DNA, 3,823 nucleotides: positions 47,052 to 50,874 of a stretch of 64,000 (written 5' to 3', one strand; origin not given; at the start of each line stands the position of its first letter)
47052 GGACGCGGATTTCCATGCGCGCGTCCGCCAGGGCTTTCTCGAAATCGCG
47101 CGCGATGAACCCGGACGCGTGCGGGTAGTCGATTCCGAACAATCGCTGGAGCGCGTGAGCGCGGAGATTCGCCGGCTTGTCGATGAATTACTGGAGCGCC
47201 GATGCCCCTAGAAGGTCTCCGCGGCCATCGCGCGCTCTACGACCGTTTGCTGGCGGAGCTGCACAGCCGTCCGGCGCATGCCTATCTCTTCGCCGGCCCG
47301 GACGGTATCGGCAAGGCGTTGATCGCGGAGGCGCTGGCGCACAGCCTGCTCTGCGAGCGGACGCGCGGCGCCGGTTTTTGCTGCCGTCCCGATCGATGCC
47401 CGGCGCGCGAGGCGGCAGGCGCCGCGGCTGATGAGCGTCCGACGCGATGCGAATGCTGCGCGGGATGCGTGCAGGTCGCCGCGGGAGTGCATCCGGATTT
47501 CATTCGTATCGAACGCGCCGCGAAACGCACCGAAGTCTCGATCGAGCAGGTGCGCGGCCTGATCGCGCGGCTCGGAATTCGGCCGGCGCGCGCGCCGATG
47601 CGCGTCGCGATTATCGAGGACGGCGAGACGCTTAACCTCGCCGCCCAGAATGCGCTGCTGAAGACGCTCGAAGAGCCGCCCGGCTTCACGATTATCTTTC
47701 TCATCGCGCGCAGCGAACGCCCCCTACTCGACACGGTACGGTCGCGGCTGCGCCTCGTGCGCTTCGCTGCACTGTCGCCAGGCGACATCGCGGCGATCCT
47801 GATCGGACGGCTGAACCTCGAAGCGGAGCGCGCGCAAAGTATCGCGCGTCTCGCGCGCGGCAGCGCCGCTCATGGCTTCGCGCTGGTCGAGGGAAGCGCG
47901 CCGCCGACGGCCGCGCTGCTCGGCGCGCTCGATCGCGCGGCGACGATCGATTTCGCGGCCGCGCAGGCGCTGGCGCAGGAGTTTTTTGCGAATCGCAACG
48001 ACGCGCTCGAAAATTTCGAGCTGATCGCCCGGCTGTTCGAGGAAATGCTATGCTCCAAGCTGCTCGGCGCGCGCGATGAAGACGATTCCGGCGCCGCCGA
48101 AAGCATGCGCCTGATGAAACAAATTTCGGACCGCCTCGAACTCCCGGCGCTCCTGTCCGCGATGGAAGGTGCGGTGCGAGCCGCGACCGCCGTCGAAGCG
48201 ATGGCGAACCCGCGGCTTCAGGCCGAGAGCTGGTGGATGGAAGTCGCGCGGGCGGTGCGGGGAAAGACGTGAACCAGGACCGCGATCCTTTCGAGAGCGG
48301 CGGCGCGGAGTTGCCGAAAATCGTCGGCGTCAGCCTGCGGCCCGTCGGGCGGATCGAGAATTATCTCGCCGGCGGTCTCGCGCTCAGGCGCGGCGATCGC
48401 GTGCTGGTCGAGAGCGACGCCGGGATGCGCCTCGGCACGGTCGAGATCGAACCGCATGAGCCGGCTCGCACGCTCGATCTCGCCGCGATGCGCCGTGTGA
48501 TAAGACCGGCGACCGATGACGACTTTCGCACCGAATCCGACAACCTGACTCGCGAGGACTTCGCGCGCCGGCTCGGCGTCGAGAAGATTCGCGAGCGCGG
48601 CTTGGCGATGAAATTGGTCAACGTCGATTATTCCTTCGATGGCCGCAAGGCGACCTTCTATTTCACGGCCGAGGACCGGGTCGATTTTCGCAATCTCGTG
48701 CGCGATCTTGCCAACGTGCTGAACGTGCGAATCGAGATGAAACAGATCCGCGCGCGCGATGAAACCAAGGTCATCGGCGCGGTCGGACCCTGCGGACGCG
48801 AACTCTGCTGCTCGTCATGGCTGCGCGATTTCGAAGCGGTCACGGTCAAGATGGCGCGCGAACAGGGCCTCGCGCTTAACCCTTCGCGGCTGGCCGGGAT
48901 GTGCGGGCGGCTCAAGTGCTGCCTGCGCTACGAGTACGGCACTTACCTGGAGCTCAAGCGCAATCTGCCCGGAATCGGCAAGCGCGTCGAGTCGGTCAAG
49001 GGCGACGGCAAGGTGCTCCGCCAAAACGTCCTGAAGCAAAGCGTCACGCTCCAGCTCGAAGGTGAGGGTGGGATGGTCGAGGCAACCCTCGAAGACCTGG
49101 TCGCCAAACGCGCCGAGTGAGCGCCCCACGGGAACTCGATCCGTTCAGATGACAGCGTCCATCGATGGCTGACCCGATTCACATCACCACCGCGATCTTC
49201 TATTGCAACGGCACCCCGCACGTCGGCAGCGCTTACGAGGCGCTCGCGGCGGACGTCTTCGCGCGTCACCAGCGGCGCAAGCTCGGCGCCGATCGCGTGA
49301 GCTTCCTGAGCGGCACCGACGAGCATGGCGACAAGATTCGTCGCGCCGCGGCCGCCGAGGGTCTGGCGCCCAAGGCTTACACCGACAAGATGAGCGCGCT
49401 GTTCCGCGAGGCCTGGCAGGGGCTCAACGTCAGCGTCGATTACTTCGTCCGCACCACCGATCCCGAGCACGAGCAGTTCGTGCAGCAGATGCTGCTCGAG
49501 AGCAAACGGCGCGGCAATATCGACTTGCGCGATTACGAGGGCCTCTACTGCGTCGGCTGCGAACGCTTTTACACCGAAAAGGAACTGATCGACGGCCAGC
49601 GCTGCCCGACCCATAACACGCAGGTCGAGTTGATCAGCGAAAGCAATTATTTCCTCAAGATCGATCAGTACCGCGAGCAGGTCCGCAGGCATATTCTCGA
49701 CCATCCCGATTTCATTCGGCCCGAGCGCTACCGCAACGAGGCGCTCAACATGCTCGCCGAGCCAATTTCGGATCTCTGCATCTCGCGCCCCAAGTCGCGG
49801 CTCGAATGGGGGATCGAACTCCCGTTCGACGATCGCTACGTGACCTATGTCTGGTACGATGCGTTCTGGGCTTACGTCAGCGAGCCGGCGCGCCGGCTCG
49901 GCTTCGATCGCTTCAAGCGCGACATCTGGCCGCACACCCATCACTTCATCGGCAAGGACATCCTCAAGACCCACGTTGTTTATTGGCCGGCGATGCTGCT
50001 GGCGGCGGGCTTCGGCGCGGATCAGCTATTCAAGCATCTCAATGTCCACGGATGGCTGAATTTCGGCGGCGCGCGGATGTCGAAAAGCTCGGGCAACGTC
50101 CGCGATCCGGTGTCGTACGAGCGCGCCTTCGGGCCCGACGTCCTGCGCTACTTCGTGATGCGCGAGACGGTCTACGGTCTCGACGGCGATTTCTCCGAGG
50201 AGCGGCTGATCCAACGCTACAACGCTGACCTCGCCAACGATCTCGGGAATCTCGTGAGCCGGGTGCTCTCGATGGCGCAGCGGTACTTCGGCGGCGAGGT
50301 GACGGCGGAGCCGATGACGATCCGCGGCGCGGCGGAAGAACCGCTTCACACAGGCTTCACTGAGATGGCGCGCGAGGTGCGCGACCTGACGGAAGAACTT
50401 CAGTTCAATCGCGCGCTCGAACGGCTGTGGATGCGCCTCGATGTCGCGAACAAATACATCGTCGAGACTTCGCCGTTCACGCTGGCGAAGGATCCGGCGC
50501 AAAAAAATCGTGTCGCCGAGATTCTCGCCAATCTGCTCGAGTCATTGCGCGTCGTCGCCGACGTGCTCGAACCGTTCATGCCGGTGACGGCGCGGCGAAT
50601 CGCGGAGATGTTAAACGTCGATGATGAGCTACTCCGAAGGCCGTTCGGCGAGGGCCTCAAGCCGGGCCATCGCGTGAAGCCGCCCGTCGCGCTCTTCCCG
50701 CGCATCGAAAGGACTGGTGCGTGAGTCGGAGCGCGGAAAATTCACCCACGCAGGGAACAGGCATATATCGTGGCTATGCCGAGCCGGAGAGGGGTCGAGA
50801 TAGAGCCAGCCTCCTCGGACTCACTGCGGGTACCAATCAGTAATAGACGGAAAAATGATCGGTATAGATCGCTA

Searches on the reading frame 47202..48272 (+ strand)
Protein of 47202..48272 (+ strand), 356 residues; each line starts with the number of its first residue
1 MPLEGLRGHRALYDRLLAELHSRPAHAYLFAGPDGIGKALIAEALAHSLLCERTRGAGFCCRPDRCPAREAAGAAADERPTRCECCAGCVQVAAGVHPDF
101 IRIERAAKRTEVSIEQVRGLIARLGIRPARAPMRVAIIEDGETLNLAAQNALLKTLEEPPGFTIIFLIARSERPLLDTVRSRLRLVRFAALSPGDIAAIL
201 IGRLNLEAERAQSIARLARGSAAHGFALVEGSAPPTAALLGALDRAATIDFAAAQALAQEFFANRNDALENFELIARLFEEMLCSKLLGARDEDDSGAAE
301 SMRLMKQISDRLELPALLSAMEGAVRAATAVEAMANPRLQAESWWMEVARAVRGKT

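Call 46: search_protein_families(library=pfam, proteins=[window:47202-48272:+], max_evalue=0.00001)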
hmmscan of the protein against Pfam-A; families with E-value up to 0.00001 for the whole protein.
window:47202-48272:+ (356 aa): 1 family
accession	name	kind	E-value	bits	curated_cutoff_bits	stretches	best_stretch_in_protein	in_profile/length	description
PF13177.12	DNA_pol3_delta2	-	1.5e-38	132.7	27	2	79-191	50-160/161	DNA polymerase III, delta subunit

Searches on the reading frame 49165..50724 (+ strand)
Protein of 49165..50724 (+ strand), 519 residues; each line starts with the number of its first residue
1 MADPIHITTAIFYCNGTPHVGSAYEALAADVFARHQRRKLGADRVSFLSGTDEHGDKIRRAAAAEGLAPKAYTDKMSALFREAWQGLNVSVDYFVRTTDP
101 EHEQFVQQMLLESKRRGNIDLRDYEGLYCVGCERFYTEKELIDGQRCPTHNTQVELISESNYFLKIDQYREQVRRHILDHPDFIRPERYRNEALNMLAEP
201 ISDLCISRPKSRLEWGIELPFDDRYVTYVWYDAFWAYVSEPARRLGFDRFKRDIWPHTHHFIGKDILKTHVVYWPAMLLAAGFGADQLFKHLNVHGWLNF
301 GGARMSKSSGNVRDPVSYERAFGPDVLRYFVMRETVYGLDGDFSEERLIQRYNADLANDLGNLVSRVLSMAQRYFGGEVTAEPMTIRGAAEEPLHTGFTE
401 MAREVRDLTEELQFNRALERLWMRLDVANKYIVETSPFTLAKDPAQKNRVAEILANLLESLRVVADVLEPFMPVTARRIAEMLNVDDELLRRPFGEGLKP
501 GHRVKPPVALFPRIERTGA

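Call 46: search_protein_families(library=pfam, proteins=[window:49165-50724:+], max_evalue=0.00001)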
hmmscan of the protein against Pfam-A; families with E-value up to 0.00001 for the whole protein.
window:49165-50724:+ (519 aa): 5 families
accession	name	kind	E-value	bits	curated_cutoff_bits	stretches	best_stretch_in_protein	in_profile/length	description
PF09334.17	tRNA-synt_1g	-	2.6e-88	296.9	20.1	2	145-368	167-391/391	tRNA synthetases class I (M)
PF00133.28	tRNA-synt_1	-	5.3e-13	48.9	22.7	0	276-340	346-410/414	tRNA synthetases class I (I, L, M and V)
PF19303.5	Anticodon_3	-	5.9e-08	33.2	23.5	1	388-515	8-136/152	Anticodon binding domain of methionyl tRNA ligase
PF01406.26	tRNA-synt_1e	-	2.7e-07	30.7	27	0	283-349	233-297/301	tRNA synthetases class I (C) catalytic domain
PF08264.19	Anticodon_1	-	5.7e-06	26.7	25.1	1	399-495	9-105/148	Anticodon-binding domain of tRNA ligase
